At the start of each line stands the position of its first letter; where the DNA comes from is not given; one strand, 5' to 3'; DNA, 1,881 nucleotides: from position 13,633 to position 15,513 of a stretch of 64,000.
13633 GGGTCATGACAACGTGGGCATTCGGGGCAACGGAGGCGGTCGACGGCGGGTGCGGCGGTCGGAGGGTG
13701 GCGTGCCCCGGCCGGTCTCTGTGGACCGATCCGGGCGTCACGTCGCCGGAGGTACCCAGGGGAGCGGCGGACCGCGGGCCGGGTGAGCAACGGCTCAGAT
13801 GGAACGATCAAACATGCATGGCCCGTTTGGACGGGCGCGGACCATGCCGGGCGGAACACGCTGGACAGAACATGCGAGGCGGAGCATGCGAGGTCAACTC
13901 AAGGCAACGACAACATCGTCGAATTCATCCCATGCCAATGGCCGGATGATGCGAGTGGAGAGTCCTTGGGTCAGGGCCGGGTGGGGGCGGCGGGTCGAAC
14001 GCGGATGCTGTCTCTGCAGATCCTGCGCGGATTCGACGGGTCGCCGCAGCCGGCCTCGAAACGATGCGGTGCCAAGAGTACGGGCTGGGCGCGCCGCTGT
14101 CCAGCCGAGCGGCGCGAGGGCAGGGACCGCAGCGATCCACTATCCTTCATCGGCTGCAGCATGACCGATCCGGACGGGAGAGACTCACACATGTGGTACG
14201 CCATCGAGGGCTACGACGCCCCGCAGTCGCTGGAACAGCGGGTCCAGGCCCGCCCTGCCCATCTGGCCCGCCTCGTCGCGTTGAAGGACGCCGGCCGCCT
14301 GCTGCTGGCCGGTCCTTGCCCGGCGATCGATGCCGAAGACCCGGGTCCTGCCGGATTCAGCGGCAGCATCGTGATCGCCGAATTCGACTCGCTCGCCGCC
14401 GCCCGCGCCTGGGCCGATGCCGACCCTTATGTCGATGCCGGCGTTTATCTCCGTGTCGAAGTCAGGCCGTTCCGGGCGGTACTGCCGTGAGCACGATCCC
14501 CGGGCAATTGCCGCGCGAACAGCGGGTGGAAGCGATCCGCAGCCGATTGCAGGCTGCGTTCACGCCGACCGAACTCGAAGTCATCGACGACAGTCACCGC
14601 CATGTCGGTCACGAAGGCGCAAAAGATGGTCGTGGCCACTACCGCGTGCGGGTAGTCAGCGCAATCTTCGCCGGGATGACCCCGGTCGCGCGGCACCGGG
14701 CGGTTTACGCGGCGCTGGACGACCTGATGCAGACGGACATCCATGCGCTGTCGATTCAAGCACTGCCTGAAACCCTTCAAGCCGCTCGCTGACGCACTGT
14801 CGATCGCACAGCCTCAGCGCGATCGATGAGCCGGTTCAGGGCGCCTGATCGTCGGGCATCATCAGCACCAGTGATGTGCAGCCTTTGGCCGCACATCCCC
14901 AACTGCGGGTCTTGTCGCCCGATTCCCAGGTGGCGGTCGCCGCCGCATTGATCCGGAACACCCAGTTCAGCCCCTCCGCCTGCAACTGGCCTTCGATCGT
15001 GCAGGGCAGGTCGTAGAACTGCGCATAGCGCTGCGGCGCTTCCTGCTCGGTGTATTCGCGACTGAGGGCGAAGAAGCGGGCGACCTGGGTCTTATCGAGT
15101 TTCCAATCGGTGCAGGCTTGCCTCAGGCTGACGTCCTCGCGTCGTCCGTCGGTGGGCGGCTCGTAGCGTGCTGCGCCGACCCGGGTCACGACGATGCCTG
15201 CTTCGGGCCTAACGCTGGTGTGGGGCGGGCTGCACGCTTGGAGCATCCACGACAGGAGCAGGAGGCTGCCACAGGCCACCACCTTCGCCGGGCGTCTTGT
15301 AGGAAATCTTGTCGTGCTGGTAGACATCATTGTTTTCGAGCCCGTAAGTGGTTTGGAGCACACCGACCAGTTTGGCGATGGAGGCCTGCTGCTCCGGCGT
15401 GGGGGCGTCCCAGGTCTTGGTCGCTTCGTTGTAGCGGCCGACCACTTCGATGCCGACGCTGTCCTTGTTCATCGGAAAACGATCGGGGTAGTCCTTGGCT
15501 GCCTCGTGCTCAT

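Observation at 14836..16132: Signal-less Amidase_2 hydrolase with an N-terminal XVIPCD-like module plus a Cys-rich lipoprotein: candidate antibacterial effector-immunity pair with inverted domain order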

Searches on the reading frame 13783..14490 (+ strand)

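Call 57: search_protein_families(library=pfam, proteins=[window:13783-14490:+], max_evalue=0.00001)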
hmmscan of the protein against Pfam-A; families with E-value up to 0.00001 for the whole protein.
window:13783-14490:+ (235 aa): 1 family
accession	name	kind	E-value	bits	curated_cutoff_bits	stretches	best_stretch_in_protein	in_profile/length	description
PF03795.20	YCII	-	3.1e-26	92.1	24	1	137-231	1-95/95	YCII-related domain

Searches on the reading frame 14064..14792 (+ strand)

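Call 57: search_protein_families(library=pfam, proteins=[window:14064-14792:+], max_evalue=0.00001)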
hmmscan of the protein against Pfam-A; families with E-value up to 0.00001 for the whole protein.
window:14064-14792:+ (242 aa): 1 family
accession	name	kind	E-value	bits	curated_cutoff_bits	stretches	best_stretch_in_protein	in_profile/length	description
PF01722.23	BolA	-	5.9e-27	94.2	25.7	1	162-234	1-72/76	BolA-like protein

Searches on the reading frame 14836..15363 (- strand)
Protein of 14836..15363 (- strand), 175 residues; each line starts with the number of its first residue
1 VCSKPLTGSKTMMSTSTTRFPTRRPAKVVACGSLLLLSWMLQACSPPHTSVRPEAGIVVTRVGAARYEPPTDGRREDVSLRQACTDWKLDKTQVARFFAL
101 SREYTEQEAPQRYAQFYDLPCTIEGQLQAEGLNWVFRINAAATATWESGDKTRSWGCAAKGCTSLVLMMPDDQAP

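Call 3: search_protein_families(library=pfam, proteins=[window:14836-15363:-], max_evalue=10)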
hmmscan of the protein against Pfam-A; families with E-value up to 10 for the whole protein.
window:14836-15363:- (175 aa): 0 families

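Call 4: search_protein_families(library=ncbifam, proteins=[window:14836-15363:-], max_evalue=10)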
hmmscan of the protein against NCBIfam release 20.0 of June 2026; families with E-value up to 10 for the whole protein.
window:14836-15363:- (175 aa): 0 families

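Call 15: find_homologous_proteins(query=window:14839-15330:-, max_evalue=0.01)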
Query seq(164 aa) (164 aa): 11 proteins with E <= 0.01 among 45 candidates.
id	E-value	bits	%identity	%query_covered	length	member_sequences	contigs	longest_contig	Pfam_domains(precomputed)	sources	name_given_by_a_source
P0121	1.5e-78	280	90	83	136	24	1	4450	-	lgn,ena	-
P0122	4.0e-70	253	79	83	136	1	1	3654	-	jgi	jgi:hypothetical protein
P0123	2.0e-54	202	74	71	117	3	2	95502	-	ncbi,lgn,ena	-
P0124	2.1e-32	130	53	82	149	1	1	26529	-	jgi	jgi:hypothetical protein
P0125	1.7e-31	127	54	82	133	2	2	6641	-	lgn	-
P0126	2.9e-31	127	55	72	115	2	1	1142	-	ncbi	-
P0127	7.2e-30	122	53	72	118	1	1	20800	-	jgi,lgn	jgi:hypothetical protein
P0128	1.7e-29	121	56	69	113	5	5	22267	-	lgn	-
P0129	3.3e-29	120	49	83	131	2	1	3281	-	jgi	jgi:hypothetical protein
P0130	1.0e-28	118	57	68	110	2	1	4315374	-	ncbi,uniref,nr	ncbi:hypothetical protein [Pseudoxanthomonas sp.]|uniref:hypothetical protein n=1 Tax=Pseudoxanthomo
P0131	1.2e-23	102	56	58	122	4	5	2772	-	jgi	-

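Call 47: find_homologous_proteins(query=A2, max_evalue=0.001)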
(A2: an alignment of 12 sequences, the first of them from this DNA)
Query A2 (12 sequences) (164 aa, profile of the alignment): 136 proteins with E <= 0.001 among 7879 candidates; the best 120 are listed.
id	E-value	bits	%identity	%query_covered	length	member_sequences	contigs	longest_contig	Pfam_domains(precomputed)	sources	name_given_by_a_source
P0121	4.3e-61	223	90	83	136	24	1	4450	-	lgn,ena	-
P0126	8.0e-60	218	55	72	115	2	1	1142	-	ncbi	-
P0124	1.4e-59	218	53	82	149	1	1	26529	-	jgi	jgi:hypothetical protein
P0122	1.5e-59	218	79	83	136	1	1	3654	-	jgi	jgi:hypothetical protein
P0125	3.8e-59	216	54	82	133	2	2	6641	-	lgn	-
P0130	2.8e-56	207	57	68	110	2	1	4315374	-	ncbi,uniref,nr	ncbi:hypothetical protein [Pseudoxanthomonas sp.]|uniref:hypothetical protein n=1 Tax=Pseudoxanthomo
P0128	2.6e-55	204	56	69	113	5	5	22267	-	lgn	-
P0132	4.1e-55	203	55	71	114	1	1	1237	-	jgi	jgi:hypothetical protein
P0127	7.0e-55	202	53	72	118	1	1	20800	-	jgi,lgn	jgi:hypothetical protein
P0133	1.9e-54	201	47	86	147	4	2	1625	-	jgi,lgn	-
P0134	2.7e-54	201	52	72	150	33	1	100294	-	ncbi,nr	ncbi:hypothetical protein EYC45_15950 [Pseudoxanthomonas winnipegensis]|nr:hypothetical protein EYC4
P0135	5.7e-54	200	46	91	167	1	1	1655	-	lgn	-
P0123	3.6e-53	197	74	71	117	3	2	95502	-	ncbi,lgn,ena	-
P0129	9.5e-53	196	49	83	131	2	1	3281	-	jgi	jgi:hypothetical protein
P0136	1.6e-51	192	47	82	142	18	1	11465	-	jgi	jgi:hypothetical protein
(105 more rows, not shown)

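Call 59: predict_structure(alignment_id=A6)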
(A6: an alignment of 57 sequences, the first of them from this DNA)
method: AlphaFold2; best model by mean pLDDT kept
length: 164 residues; sequences in the alignment: 57
mean_pLDDT: 83.9   pTM: 0.70
mean pLDDT of the five models: 83.9, 83.1, 82.6, 82.0, 81.0
residues with pLDDT >= 90: 101; 70-90: 20; 50-70: 34; < 50: 9
segments of 3 or more residues with pLDDT < 50: 37-41
pLDDT, mean of each block of 10 residues (from residue 1): 66 62 51 49 79 95 92 98 97 91 89 98 98 97 95 93 63
secondary structure, 60 per line:
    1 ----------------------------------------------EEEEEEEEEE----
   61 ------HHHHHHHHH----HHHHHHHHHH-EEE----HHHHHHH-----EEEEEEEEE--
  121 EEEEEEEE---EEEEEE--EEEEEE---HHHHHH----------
elements in order: E47-56 H67-75 H80-89 E91-93 H98-104 E110-118 E121-128 E132-137 E140-145 H149-154

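Call 62: fold_search(model_id=the predicted structure, library=pdb)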
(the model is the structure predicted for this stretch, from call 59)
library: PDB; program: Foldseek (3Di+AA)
matches with E <= 10: 129; with E <= 0.001: 0
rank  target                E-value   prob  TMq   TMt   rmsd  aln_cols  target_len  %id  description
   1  9a6c_A                7.4e-01  0.12  0.21  0.07  11.3       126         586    6  Integrative model of YYDD-YYDB by crosslinking MS and deep learning (released 2024-09-18)
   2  4q0y_B                1.6e+00  0.07  0.19  0.22   6.7        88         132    8  Crystal structure of a thioesterase-like protein (CLOSPO_01618) from Clostridium sporogenes ATCC 15579 at 1.70 A resol (released 2014-06-18)
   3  3zfo                  1.7e+00  0.08  0.21  0.23   7.6        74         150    4  Crystal structure of substrate-like, unprocessed N-terminal protease Npro mutant S169P (released 2013-05-15)
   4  4i3b_F                1.8e+00  0.08  0.17  0.20  11.1        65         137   15  Crystal structure of fluorescent protein UnaG wild type (released 2013-06-19)
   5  4i3b_B                1.9e+00  0.14  0.17  0.20   4.5        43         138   16  Crystal structure of fluorescent protein UnaG wild type (released 2013-06-19)
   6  4q0y_C                1.9e+00  0.04  0.17  0.21  12.5       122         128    4  Crystal structure of a thioesterase-like protein (CLOSPO_01618) from Clostridium sporogenes ATCC 15579 at 1.70 A resol (released 2014-06-18)
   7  1cq3_A                2.0e+00  0.04  0.13  0.10  11.4        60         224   12  STRUCTURE OF A SOLUBLE SECRETED CHEMOKINE INHIBITOR, VCCI, FROM COWPOX VIRUS (released 1999-11-12)
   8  5mqh                  2.1e+00  0.03  0.16  0.14  12.8       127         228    8  Structure of the Phosphatase Domain of the Cell Fate Determinant SpoIIE from Bacillus subtilis in a crystal form without (released 2017-05-31)
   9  8sue_A                2.3e+00  0.01  0.10  0.05  18.1        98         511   14  Human asparagine synthetase (apo-ASNS) (released 2024-05-22)
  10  4i3b_A                2.4e+00  0.07  0.17  0.20  11.8        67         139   15  Crystal structure of fluorescent protein UnaG wild type (released 2013-06-19)
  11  4q0y_A                2.6e+00  0.05  0.22  0.25   9.1       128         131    5  Crystal structure of a thioesterase-like protein (CLOSPO_01618) from Clostridium sporogenes ATCC 15579 at 1.70 A resol (released 2014-06-18)
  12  6stj_E                3.1e+00  0.08  0.18  0.31  13.9       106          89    6  Selective Affimers Recognize BCL-2 Family Proteins Through Non-Canonical Structural Motifs (released 2020-09-30)
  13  1fw9                  3.1e+00  0.01  0.12  0.12  13.7        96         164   17  CHORISMATE LYASE WITH BOUND PRODUCT (released 2001-03-22)
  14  5ohm_F                3.3e+00  0.04  0.18  0.30  16.2       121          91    8  K33-specific affimer bound to K33 diUb (released 2017-10-04)
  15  1xod_B                3.3e+00  0.04  0.11  0.15   7.4        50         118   14  Crystal structure of X. tropicalis Spred1 EVH-1 domain (released 2005-01-25)
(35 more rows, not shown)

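Call 76: search_solved_structures(query=A6, max_evalue=1)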
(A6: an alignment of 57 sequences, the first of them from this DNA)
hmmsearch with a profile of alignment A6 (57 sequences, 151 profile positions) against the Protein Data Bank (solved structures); distinct sequences matched with E-value up to 1: 1.
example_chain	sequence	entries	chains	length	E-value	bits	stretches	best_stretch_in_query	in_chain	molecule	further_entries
2yp6_A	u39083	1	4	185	0.6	13.2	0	2-47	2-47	THIOREDOXIN FAMILY PROTEIN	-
